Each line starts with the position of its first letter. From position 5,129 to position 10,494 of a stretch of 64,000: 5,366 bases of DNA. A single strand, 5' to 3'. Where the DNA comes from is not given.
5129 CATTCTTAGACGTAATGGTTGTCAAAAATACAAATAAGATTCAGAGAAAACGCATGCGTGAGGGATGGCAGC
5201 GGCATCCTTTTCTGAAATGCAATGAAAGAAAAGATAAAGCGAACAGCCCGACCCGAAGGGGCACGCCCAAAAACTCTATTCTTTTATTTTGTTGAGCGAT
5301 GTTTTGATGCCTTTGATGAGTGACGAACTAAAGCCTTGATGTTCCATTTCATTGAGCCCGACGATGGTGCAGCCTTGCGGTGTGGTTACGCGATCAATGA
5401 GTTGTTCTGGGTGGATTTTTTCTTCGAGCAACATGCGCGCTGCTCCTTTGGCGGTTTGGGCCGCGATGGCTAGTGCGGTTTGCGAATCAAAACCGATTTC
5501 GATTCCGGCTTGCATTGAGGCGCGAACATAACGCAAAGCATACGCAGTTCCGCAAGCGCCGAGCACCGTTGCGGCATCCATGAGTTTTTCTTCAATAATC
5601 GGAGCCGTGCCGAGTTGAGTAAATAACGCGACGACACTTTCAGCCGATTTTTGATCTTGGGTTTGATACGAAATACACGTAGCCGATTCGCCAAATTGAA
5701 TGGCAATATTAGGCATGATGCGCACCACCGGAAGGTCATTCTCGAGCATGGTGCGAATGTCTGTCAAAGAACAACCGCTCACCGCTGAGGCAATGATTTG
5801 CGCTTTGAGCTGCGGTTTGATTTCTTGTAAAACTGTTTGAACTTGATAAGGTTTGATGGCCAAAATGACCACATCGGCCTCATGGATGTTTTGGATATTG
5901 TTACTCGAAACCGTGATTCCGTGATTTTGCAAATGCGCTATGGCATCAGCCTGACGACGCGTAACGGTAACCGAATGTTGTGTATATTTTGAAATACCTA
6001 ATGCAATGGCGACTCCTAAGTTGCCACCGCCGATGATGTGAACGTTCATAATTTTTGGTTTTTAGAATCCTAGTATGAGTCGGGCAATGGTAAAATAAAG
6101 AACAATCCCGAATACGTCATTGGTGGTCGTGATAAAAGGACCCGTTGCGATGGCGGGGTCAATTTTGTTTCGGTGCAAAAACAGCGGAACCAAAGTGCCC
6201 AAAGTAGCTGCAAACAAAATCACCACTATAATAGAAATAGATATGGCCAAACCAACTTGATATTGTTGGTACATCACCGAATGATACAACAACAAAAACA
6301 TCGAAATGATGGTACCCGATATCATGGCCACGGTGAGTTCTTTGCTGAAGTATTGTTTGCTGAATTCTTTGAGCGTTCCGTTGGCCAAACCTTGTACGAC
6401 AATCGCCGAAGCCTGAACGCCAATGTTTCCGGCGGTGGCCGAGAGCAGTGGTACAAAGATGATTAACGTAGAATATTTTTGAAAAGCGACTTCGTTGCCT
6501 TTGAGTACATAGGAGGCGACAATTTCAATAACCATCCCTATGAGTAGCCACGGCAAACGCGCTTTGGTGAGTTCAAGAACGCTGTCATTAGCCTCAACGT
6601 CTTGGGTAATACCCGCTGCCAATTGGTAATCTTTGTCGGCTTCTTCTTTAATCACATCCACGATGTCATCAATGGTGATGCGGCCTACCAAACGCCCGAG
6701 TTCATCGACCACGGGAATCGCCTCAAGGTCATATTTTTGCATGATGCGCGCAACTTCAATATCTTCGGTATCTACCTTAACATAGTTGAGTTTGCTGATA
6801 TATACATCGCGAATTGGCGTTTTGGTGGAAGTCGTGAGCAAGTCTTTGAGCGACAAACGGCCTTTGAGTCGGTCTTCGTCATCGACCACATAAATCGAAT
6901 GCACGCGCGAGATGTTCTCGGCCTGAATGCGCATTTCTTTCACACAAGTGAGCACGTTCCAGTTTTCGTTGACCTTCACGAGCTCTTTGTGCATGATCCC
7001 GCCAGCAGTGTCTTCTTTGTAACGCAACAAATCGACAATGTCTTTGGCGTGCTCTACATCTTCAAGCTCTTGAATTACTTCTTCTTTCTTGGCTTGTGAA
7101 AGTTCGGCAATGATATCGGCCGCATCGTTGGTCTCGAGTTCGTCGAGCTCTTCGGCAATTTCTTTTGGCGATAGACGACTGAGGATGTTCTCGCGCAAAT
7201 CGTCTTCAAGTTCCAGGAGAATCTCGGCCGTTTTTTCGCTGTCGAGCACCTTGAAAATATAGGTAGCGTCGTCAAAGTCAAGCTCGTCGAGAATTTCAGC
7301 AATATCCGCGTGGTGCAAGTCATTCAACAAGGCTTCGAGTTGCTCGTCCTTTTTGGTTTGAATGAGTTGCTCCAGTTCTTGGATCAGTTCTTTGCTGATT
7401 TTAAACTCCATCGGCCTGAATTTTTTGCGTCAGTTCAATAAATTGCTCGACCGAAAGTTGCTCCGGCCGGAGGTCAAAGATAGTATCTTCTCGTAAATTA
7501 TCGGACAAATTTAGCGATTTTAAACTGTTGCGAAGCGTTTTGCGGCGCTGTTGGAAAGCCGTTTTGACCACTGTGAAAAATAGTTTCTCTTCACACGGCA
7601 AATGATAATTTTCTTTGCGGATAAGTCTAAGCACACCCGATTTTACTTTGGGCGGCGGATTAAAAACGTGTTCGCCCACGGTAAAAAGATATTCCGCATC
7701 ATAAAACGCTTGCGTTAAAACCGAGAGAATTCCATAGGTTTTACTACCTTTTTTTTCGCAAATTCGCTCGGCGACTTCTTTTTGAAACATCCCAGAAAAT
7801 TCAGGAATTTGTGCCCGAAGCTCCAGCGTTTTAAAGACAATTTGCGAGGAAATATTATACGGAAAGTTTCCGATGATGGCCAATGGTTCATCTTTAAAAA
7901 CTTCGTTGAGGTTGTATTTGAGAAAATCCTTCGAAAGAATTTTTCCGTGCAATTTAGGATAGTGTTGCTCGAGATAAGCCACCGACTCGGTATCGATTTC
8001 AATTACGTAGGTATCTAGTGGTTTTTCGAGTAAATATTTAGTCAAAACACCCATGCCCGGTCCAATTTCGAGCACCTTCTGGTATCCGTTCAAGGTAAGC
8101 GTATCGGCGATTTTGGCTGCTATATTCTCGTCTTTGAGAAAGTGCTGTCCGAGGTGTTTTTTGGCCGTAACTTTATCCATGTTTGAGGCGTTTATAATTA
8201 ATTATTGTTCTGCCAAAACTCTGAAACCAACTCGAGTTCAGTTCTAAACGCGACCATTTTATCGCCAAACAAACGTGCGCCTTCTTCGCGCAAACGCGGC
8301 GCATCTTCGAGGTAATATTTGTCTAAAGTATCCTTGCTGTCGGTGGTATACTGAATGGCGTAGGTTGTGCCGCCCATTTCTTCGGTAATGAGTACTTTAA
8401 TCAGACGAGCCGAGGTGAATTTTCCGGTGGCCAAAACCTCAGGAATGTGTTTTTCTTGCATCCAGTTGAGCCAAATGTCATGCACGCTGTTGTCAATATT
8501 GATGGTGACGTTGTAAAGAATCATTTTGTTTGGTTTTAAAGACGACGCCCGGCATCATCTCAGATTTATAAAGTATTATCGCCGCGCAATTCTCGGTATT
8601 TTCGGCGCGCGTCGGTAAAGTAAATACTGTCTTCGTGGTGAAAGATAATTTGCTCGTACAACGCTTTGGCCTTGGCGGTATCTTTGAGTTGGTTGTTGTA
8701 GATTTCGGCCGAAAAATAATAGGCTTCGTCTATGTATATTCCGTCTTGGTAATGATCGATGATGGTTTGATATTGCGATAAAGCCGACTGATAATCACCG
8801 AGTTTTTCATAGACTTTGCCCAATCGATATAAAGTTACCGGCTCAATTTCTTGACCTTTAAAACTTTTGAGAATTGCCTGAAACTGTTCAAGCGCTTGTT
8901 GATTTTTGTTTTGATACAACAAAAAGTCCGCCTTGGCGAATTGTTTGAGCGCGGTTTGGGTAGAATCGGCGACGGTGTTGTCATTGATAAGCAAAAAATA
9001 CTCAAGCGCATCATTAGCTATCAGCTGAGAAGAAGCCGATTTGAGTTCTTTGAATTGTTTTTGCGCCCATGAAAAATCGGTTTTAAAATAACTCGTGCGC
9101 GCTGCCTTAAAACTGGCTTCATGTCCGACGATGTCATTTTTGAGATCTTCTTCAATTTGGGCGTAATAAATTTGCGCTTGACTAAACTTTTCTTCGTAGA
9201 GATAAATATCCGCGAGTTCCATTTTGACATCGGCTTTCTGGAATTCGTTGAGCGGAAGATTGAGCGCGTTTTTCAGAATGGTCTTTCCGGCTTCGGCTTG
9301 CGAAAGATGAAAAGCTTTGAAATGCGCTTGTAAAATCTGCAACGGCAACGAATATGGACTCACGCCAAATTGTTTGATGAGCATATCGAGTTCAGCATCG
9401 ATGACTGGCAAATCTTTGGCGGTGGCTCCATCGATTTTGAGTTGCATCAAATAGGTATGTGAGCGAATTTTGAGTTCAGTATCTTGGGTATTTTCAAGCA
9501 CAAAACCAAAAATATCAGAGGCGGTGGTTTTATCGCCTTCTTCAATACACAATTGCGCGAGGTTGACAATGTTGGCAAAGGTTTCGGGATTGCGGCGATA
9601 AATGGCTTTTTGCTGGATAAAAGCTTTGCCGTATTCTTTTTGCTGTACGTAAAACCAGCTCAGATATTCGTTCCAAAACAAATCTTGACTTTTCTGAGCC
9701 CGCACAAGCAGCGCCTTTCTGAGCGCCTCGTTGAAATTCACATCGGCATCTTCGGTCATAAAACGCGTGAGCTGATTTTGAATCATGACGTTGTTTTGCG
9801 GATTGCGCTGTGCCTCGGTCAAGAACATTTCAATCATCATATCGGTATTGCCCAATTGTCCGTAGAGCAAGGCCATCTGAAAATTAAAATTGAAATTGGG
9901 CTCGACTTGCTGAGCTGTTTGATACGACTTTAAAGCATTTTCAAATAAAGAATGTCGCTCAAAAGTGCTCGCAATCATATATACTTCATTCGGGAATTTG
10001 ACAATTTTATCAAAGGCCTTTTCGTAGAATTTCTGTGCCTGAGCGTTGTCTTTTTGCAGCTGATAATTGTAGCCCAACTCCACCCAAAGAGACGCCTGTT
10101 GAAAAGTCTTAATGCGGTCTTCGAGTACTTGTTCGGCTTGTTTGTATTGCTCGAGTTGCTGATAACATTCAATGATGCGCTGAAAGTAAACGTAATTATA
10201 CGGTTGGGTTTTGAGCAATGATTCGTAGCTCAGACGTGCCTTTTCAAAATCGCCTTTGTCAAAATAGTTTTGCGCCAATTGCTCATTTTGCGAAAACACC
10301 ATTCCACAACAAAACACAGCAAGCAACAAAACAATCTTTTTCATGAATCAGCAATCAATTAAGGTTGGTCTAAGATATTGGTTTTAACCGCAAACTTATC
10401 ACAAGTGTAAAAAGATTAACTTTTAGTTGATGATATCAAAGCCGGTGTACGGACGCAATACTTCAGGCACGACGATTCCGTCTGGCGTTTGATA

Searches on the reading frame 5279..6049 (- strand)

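Call 82: search_protein_families(library=pfam, proteins=[window:5279-6049:-], max_evalue=0.00001)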
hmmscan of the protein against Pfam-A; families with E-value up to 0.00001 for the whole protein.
window:5279-6049:- (257 aa): 4 families
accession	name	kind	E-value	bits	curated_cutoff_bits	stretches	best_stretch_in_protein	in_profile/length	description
PF14748.11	P5CR_dimer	-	2.7e-31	108.4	25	1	154-257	1-104/105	Pyrroline-5-carboxylate reductase dimerisation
PF03807.23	F420_oxidored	-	1.2e-14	55.1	21.6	1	3-91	2-93/94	NADP oxidoreductase coenzyme F420-dependent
PF02558.23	ApbA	-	1.3e-09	38.3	22.2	1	3-88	1-98/150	Ketopantoate reductase PanE/ApbA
PF03446.21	NAD_binding_2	-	4.9e-06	27.1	21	0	3-99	2-101/161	NAD binding domain of 6-phosphogluconate dehydrogenase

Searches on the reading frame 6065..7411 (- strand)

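Call 82: search_protein_families(library=pfam, proteins=[window:6065-7411:-], max_evalue=0.00001)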
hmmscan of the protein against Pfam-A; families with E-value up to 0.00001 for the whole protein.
window:6065-7411:- (449 aa): 3 families
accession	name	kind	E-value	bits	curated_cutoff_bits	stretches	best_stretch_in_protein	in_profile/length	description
PF01769.21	MgtE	-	1.7e-30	106.3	27.6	1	320-442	1-125/125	Divalent cation transporter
PF03448.22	MgtE_N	-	4.5e-21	75.7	25.9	1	32-134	1-102/102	MgtE intracellular N domain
PF00571.33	CBS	-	3.5e-18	66.1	24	2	137-193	2-53/57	CBS domain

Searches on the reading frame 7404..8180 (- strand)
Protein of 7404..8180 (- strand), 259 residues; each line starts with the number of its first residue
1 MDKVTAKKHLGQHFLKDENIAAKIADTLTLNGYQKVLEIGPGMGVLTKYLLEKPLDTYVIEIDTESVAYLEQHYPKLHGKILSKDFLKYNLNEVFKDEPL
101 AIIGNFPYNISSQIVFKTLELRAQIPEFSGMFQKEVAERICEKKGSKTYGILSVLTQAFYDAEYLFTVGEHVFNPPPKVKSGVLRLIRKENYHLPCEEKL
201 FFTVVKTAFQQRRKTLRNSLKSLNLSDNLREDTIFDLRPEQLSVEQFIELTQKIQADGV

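Call 82: search_protein_families(library=pfam, proteins=[window:7404-8180:-], max_evalue=0.00001)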
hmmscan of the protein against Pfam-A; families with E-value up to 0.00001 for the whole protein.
window:7404-8180:- (259 aa): 1 family
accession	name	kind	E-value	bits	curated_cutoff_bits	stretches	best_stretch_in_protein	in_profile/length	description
PF00398.26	RrnaAD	-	5.9e-53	180.1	24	1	5-230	3-233/263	Ribosomal RNA adenine dimethylase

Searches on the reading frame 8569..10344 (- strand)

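Call 37: search_protein_families(library=pfam, proteins=[window:8569-10344:-], max_evalue=0.00001)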
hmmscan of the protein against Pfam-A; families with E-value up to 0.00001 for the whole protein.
window:8569-10344:- (592 aa): 12 families
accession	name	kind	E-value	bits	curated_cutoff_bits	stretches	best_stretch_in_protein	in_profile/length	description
PF13181.12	TPR_8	-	5.8e-17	60.8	25.7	0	84-111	1-28/34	Tetratricopeptide repeat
PF13428.12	TPR_14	-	6.6e-15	54.6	23.5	0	22-55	6-39/44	Tetratricopeptide repeat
PF14559.12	TPR_19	-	1.3e-14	54.7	25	0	28-86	2-60/68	Tetratricopeptide repeat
PF07719.23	TPR_2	-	7.7e-13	47.9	27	0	504-532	3-31/34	Tetratricopeptide repeat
PF13424.12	TPR_12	-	3.1e-12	46.9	30.1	0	470-533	8-76/77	Tetratricopeptide repeat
PF13174.12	TPR_6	-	1.6e-11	44.5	26.3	0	505-533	3-31/33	Tetratricopeptide repeat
PF09976.15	TPR_21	-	1.6e-09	38.3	25.5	0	22-114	81-176/193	Tetratricopeptide repeat-like domain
PF00515.34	TPR_1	-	1.4e-08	34.7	27.8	0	504-532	3-31/34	Tetratricopeptide repeat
PF13432.12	TPR_16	-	1.7e-08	35.2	32.7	0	470-529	2-58/65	Tetratricopeptide repeat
PF13176.12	TPR_7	-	2.5e-07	30.7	27.9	0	504-527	1-24/36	Tetratricopeptide repeat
PF25064.1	ARM_TT21_5th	-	3.2e-06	27.9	27.8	1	23-94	7-76/117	TT21 fifth ARM repeats domain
PF12895.13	ANAPC3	-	4.5e-06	27.3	27.2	0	23-75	29-80/82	Anaphase-promoting complex, cyclosome, subunit 3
